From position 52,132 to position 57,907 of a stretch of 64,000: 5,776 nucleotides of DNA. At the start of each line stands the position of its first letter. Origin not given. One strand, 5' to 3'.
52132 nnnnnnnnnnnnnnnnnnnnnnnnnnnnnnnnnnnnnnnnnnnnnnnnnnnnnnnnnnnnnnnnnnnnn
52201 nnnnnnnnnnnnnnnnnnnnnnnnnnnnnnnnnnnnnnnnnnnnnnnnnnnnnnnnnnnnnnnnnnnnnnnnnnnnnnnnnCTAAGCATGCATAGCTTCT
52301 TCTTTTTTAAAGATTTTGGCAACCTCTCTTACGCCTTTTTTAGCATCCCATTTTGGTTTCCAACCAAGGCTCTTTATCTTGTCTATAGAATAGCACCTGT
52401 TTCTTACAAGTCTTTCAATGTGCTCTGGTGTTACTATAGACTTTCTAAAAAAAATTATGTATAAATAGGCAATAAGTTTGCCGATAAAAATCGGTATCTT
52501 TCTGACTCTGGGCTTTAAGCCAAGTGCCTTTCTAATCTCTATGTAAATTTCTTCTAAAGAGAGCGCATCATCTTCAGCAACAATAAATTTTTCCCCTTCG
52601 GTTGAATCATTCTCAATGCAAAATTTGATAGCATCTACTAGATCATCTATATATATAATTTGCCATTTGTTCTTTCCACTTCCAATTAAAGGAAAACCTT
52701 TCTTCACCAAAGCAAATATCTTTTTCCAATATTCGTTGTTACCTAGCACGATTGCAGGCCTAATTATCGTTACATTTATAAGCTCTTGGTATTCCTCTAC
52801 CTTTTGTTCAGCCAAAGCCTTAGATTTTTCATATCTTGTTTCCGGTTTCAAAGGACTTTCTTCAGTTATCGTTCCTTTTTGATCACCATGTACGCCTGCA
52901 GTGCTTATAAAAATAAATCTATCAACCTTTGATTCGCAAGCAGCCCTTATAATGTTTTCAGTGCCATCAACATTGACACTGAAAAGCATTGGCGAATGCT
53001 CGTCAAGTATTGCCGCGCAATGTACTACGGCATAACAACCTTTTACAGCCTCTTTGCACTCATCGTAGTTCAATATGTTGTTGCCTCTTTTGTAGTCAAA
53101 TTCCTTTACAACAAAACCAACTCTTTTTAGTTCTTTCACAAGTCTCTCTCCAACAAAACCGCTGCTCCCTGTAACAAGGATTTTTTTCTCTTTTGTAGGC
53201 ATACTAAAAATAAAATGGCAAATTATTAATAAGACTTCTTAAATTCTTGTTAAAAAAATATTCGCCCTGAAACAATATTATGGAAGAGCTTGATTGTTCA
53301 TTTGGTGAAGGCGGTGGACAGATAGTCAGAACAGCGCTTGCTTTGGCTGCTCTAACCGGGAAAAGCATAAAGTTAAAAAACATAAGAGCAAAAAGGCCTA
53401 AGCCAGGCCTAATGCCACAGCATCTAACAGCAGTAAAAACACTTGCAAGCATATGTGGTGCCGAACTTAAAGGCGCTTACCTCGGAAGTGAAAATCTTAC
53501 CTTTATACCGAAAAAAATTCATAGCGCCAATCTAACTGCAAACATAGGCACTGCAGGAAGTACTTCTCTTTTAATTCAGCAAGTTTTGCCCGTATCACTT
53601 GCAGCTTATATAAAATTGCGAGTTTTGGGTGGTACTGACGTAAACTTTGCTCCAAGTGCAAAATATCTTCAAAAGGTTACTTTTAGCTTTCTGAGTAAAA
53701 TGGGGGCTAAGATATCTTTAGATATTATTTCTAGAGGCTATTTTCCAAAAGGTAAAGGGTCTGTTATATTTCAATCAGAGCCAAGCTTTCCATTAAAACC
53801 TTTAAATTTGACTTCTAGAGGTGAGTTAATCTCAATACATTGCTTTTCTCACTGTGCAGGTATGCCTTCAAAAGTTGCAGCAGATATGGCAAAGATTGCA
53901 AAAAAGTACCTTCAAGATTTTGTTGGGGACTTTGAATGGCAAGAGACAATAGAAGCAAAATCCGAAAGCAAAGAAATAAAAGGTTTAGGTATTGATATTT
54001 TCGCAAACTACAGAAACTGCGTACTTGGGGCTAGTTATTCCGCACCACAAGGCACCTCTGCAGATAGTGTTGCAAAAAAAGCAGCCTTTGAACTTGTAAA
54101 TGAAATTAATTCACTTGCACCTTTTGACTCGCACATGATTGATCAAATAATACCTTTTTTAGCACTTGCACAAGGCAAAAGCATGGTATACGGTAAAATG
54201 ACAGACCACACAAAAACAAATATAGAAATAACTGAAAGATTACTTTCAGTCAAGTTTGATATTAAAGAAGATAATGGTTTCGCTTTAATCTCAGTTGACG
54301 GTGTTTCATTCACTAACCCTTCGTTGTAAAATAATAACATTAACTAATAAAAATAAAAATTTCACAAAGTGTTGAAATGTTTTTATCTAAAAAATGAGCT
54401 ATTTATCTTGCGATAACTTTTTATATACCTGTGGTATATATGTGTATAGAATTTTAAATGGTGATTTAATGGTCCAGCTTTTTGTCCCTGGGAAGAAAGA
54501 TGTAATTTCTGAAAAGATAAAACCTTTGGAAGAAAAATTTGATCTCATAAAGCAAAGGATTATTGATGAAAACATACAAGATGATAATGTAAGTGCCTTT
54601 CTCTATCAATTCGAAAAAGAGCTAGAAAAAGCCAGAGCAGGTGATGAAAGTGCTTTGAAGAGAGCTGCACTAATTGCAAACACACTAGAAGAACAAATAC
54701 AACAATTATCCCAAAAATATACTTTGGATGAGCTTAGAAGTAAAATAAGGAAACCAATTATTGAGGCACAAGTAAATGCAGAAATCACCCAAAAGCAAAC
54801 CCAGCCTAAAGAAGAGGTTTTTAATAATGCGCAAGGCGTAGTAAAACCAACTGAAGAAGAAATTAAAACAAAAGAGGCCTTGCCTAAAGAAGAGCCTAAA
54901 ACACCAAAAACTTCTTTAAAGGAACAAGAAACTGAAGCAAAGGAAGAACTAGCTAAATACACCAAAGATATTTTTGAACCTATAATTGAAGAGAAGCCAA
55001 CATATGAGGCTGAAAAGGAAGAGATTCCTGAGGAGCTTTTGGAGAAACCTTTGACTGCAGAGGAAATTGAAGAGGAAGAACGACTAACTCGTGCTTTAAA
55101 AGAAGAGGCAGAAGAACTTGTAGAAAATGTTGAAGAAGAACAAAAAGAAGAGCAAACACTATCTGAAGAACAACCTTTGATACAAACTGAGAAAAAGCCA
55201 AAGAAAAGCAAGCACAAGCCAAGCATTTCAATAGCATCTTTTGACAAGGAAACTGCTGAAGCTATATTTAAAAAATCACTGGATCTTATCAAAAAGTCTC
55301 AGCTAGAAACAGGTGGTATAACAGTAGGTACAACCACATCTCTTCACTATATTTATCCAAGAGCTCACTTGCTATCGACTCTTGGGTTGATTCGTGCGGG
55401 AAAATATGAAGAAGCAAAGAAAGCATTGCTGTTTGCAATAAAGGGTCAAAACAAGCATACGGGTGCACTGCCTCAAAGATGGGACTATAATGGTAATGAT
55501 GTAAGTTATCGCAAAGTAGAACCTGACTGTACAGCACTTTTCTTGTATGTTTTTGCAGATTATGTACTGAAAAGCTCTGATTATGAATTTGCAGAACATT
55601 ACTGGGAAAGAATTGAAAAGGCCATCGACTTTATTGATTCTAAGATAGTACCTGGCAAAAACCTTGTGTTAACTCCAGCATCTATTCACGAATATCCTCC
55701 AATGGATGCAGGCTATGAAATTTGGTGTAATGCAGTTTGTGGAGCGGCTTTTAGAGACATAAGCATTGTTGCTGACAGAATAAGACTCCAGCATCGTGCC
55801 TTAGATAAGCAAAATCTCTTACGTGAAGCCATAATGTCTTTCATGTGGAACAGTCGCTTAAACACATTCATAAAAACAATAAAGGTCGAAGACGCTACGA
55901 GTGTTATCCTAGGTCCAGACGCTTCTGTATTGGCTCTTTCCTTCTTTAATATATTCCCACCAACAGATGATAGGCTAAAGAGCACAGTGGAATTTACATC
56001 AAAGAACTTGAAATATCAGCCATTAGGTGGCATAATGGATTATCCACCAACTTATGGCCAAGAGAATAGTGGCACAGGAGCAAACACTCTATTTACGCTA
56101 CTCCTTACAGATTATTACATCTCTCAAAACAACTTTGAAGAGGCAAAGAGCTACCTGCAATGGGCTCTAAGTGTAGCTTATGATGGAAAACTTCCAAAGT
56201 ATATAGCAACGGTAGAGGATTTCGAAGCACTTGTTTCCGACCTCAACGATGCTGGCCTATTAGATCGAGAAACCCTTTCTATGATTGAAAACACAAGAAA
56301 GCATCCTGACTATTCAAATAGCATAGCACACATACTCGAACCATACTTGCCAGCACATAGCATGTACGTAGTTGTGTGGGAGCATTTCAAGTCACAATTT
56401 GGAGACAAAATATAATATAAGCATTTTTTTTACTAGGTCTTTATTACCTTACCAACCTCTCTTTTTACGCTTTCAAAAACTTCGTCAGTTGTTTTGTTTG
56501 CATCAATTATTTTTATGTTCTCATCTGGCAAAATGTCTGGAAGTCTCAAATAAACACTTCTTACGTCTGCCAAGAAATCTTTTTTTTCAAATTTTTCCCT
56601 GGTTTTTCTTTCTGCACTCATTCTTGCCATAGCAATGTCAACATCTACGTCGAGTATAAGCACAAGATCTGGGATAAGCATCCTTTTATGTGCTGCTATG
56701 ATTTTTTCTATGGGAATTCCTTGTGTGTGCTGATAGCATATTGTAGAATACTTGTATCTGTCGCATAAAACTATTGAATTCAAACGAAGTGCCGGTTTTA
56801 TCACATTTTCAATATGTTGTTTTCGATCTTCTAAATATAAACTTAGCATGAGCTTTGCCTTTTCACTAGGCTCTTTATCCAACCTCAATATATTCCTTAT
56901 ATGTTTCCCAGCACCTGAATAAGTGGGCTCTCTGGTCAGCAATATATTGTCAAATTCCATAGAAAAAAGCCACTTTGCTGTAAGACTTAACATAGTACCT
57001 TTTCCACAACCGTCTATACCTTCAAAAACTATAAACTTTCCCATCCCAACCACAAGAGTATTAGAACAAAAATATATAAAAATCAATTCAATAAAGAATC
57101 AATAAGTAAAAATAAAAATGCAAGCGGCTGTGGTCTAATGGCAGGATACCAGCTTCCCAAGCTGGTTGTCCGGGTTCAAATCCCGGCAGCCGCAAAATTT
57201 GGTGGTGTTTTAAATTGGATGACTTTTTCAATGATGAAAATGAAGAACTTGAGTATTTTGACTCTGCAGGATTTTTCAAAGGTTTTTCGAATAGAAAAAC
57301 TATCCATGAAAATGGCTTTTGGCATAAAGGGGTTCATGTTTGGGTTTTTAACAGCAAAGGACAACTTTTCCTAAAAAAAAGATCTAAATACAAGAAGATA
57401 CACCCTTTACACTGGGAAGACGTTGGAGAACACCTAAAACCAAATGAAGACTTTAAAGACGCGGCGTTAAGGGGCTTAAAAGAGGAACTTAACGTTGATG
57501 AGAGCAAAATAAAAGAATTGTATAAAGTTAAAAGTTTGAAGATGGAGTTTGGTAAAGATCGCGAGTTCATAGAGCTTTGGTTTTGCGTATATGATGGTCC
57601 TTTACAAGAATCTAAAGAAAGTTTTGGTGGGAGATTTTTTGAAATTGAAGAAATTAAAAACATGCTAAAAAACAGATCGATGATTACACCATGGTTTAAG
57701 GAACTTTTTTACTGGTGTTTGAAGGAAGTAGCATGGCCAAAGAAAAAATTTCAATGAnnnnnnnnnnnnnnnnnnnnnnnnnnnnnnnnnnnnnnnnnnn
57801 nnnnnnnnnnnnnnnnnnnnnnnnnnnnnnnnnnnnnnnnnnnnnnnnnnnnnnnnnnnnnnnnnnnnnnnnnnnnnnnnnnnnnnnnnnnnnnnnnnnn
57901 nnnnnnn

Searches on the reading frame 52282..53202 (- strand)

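Call 42: search_protein_families(library=pfam, proteins=[window:52282-53202:-], max_evalue=0.00001)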
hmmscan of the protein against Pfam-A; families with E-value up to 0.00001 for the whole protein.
window:52282-53202:- (306 aa): 8 families
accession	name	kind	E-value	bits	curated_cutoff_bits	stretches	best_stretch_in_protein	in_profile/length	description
PF01370.27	Epimerase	-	3.5e-29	102.3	20.9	1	8-208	1-239/240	NAD dependent epimerase/dehydratase family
PF01073.25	3Beta_HSD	-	1.8e-20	73.6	22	1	9-230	1-271/280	3-beta hydroxysteroid dehydrogenase/isomerase family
PF07993.18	NAD_binding_4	-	1.2e-19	70.9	20.1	1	45-156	78-211/258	Male sterility protein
PF04321.23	RmlD_sub_bind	-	4.8e-17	62.4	27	1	7-168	2-169/287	RmlD substrate binding domain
PF16363.11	GDP_Man_Dehyd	-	5.6e-17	62.6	27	1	73-293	98-331/332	GDP-mannose 4,6 dehydratase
PF13460.12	NAD_binding_10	-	2.5e-13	50.7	27.2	1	43-153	48-147/184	NAD(P)H-binding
PF02719.21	Polysacc_synt_2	-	1.1e-06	28.5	20.2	0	42-101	62-128/293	Polysaccharide biosynthesis protein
PF05368.20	NmrA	-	8.7e-06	26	27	0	48-240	62-247/298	NmrA-like family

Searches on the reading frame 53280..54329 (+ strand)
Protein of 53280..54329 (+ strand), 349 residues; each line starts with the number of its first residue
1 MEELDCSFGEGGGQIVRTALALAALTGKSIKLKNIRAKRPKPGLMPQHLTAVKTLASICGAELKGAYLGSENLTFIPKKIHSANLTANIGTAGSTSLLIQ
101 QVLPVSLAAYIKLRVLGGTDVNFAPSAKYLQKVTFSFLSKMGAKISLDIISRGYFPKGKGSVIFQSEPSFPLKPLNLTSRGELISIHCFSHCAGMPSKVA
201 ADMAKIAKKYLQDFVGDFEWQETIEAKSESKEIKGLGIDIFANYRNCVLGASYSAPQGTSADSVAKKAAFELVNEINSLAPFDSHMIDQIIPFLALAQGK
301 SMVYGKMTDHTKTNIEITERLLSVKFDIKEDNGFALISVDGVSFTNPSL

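Call 42: search_protein_families(library=pfam, proteins=[window:53280-54329:+], max_evalue=0.00001)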
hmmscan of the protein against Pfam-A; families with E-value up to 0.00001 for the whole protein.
window:53280-54329:+ (349 aa): 2 families
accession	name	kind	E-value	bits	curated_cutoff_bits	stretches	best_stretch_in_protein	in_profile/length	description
PF01137.26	RTC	-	2.5e-74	249.6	27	1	9-328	2-221/221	RNA 3'-terminal phosphate cyclase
PF05189.18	RTC_insert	-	9.8e-17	61.7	23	1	178-276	1-101/102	RNA 3'-terminal phosphate cyclase (RTC), insert domain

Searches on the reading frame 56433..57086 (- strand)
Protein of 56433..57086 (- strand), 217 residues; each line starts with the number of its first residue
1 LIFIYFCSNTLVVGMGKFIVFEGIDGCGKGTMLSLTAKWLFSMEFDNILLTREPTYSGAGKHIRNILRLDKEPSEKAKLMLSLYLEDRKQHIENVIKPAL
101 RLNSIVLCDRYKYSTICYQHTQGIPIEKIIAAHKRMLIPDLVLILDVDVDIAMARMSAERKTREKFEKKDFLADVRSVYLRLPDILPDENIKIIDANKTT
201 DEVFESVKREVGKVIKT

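Call 42: search_protein_families(library=pfam, proteins=[window:56433-57086:-], max_evalue=0.00001)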
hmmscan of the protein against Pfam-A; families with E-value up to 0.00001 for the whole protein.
window:56433-57086:- (217 aa): 1 family
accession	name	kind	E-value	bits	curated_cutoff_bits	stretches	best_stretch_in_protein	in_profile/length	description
PF02223.23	Thymidylate_kin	-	5.6e-41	140.7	27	1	21-206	1-184/185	Thymidylate kinase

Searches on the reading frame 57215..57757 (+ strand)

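Call 42: search_protein_families(library=pfam, proteins=[window:57215-57757:+], max_evalue=0.00001)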
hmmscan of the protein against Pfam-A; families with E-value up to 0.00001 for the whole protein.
window:57215-57757:+ (180 aa): 1 family
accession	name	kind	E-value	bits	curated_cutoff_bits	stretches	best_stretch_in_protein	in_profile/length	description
PF00293.34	NUDIX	-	1.2e-13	51.7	21.1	1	37-160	3-133/134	NUDIX domain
